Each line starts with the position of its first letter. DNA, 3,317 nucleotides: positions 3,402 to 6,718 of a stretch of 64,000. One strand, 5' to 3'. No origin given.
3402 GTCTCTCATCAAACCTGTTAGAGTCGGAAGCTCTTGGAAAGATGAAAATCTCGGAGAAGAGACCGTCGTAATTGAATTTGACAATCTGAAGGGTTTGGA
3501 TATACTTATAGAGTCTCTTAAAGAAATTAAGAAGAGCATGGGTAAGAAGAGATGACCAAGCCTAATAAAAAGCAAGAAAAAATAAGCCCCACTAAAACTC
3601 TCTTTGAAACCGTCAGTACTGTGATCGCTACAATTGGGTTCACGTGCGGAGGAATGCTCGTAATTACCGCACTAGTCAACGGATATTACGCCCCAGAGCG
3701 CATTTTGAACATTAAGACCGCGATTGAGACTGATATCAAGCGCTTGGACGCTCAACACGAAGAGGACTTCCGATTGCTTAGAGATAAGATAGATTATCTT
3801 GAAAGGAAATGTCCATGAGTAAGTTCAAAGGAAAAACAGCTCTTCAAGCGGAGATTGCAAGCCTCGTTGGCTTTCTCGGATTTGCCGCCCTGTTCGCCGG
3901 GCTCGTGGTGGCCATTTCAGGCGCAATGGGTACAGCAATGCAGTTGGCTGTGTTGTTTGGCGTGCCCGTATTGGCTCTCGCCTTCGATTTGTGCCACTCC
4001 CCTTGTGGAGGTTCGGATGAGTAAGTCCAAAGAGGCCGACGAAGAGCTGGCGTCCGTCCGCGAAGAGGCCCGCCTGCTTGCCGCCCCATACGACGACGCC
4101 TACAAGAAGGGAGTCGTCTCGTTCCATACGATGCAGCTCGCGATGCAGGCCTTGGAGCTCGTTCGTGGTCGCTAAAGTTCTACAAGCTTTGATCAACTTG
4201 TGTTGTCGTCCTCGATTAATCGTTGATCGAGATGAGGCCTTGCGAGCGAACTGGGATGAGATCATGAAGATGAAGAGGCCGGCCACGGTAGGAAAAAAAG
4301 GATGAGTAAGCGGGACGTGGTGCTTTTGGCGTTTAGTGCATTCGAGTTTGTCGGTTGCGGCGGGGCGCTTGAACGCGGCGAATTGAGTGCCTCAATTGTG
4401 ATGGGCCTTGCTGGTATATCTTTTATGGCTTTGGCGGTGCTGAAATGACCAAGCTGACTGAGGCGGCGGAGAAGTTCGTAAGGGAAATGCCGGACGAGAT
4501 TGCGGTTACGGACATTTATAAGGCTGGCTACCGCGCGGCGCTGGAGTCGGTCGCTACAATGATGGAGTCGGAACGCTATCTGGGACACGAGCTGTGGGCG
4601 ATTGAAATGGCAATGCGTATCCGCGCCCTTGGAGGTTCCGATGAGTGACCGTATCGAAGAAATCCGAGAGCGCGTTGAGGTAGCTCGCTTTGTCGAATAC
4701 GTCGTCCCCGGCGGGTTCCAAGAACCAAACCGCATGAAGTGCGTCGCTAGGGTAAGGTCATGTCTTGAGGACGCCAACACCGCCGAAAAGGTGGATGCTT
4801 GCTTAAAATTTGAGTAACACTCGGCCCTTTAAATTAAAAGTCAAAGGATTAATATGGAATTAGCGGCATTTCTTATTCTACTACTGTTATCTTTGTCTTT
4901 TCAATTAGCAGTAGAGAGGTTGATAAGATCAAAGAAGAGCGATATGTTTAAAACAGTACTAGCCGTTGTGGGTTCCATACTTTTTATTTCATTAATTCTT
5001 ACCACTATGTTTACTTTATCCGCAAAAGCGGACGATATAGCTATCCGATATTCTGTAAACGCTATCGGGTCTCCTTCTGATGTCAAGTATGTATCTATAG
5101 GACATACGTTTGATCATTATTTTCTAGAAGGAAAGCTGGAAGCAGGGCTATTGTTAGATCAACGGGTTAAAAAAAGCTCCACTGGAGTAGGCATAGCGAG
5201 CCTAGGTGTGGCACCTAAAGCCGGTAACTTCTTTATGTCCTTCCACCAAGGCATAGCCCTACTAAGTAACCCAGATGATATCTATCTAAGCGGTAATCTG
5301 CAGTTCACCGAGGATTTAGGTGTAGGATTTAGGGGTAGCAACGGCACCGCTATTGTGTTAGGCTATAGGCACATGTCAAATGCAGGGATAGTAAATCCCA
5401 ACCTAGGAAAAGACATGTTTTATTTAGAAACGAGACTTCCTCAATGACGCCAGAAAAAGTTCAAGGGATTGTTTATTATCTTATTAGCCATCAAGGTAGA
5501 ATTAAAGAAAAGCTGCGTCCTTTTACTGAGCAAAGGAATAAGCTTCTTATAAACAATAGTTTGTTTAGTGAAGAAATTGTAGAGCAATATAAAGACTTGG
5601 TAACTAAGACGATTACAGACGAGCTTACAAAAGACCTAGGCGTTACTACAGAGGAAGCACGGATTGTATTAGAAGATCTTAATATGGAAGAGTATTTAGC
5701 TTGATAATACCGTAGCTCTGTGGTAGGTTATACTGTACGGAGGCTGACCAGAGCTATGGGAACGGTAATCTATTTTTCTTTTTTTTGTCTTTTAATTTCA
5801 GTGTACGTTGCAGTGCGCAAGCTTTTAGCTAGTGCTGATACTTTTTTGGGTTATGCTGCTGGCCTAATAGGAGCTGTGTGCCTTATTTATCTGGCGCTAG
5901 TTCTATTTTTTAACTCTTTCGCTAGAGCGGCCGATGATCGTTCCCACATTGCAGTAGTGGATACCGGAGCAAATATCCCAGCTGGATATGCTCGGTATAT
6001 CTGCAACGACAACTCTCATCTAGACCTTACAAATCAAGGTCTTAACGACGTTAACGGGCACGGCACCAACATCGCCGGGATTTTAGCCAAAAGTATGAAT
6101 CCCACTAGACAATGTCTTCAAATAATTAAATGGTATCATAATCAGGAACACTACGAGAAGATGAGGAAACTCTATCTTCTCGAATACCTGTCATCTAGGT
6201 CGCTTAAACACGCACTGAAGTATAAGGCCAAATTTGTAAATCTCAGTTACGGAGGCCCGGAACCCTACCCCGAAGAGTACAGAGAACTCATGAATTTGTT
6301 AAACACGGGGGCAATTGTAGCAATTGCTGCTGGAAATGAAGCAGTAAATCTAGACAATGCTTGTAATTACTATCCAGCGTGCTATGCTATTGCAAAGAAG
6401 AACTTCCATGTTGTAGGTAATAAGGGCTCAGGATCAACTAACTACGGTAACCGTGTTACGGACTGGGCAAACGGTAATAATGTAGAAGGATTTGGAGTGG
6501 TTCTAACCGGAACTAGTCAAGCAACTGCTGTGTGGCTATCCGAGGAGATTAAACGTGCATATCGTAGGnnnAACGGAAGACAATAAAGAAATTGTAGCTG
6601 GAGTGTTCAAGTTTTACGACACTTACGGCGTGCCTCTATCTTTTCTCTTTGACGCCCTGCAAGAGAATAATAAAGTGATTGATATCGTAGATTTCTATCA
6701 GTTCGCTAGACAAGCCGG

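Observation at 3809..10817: Two GC-rich islands carrying a duplicated small-gene cassette joined by an identical translational-coupling junction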

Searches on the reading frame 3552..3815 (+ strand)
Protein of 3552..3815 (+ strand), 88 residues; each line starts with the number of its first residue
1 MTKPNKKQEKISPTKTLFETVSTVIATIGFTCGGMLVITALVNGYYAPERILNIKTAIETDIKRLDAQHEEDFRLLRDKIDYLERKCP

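Call 14: search_protein_families(library=pfam, max_evalue=0.1, proteins=[window:3552-3815:+])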
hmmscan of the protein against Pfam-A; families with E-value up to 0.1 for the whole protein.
window:3552-3815:+ (88 aa): 0 families

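Call 15: search_protein_families(library=phrogs, max_evalue=0.1, proteins=[window:3552-3815:+])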
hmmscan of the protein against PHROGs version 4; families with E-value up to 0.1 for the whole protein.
window:3552-3815:+ (88 aa): 1 family
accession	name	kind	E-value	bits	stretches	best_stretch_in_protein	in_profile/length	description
phrog_21543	-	unknown function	0.058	14.4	1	43-54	18-29/40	-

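Call 96: find_encoding_contigs(protein=window:3552-3815:+, flank=4000, max_places=10)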
Protein window:3552-3815:+ (88 aa): 4 contigs read that carry it; 1 place shown.
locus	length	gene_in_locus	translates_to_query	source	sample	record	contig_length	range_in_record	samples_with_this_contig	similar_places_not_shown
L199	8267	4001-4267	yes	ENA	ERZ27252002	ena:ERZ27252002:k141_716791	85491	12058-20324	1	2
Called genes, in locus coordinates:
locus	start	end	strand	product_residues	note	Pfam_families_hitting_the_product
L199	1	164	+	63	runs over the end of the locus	-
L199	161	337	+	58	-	-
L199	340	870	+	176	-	-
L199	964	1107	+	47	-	-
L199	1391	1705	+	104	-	-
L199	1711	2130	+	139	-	PF01464:SLT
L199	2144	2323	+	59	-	-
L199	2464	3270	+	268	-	PF01145:Band_7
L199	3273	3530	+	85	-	-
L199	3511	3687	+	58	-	-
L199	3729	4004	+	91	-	-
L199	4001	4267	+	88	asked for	-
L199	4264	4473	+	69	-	-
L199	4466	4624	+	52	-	-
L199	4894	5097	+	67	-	-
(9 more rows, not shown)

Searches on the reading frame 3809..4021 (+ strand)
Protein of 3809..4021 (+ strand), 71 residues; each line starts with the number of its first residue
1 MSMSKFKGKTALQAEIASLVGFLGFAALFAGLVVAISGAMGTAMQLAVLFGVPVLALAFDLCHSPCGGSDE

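Call 14: search_protein_families(library=pfam, max_evalue=0.1, proteins=[window:3809-4021:+])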
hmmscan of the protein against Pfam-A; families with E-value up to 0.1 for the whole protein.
window:3809-4021:+ (71 aa): 0 families

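Call 15: search_protein_families(library=phrogs, max_evalue=0.1, proteins=[window:3809-4021:+])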
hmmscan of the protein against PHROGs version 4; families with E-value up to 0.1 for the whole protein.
window:3809-4021:+ (71 aa): 0 families

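Call 62: search_protein_families(library=ncbifam, max_evalue=0.01, proteins=[window:3815-4021:+])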
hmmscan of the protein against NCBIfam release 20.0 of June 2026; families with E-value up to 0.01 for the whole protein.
window:3815-4021:+ (69 aa): 0 families

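Call 63: search_protein_families(library=padloc, max_evalue=0.01, proteins=[window:3815-4021:+])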
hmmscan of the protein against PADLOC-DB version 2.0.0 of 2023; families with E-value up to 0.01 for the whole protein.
window:3815-4021:+ (69 aa): 0 families

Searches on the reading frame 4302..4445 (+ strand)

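Call 14: search_protein_families(library=pfam, max_evalue=0.1, proteins=[window:4302-4445:+])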
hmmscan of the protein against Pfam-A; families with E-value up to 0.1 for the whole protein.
window:4302-4445:+ (48 aa): 0 families

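Call 15: search_protein_families(library=phrogs, max_evalue=0.1, proteins=[window:4302-4445:+])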
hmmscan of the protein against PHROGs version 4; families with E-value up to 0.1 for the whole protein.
window:4302-4445:+ (48 aa): 1 family
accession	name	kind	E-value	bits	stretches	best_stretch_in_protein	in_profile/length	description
phrog_9385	-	lysis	0.023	16.1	1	3-22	2-21/97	Rz-like spanin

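Call 62: search_protein_families(library=ncbifam, max_evalue=0.01, proteins=[window:4302-4445:+])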
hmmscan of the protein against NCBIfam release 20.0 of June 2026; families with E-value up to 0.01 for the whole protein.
window:4302-4445:+ (48 aa): 0 families

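Call 63: search_protein_families(library=padloc, max_evalue=0.01, proteins=[window:4302-4445:+])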
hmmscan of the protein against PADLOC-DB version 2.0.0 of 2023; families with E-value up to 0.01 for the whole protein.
window:4302-4445:+ (48 aa): 0 families

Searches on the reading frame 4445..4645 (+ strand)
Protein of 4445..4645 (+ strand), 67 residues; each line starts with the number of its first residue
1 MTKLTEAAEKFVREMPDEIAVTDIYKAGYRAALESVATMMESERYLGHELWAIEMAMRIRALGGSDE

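Call 14: search_protein_families(library=pfam, max_evalue=0.1, proteins=[window:4445-4645:+])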
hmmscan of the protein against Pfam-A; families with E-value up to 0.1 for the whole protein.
window:4445-4645:+ (67 aa): 0 families

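Call 15: search_protein_families(library=phrogs, max_evalue=0.1, proteins=[window:4445-4645:+])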
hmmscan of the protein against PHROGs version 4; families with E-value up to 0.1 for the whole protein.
window:4445-4645:+ (67 aa): 0 families

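Call 20: find_encoding_contigs(protein=window:4445-4645:+, flank=10000, max_places=10)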
Protein window:4445-4645:+ (67 aa): 4 contigs read that carry it; 2 places shown.
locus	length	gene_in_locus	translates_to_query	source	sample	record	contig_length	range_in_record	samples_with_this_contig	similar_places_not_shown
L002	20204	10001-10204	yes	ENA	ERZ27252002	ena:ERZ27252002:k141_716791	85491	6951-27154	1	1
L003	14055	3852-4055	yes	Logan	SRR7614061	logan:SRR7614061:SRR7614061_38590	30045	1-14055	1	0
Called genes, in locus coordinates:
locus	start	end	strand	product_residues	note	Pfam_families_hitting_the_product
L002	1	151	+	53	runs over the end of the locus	-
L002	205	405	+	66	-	-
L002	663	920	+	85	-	-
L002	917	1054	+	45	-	-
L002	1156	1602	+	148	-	-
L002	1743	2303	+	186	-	PF00589:Phage_integrase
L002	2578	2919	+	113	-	PF00072:Response_reg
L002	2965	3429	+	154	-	-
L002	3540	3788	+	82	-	-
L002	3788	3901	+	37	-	-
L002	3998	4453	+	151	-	-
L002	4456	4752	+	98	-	-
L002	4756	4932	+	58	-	-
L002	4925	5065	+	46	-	-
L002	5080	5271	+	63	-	-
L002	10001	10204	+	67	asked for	-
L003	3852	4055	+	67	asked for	-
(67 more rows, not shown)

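Call 62: search_protein_families(library=ncbifam, max_evalue=0.01, proteins=[window:4445-4645:+])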
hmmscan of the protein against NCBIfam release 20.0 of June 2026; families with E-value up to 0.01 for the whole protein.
window:4445-4645:+ (67 aa): 0 families

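Call 63: search_protein_families(library=padloc, max_evalue=0.01, proteins=[window:4445-4645:+])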
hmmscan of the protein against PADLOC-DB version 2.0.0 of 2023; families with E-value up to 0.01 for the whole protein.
window:4445-4645:+ (67 aa): 0 families

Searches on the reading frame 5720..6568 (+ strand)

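Call 17: search_protein_families(library=pfam, max_evalue=0.001, proteins=[window:5720-6568:+])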
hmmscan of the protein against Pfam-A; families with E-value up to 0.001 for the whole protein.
window:5720-6568:+ (283 aa): 1 family
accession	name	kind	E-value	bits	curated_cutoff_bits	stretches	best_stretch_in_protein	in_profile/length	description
PF00082.27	Peptidase_S8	-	1.5e-08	34.7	21.8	1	77-246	6-197/288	Subtilase family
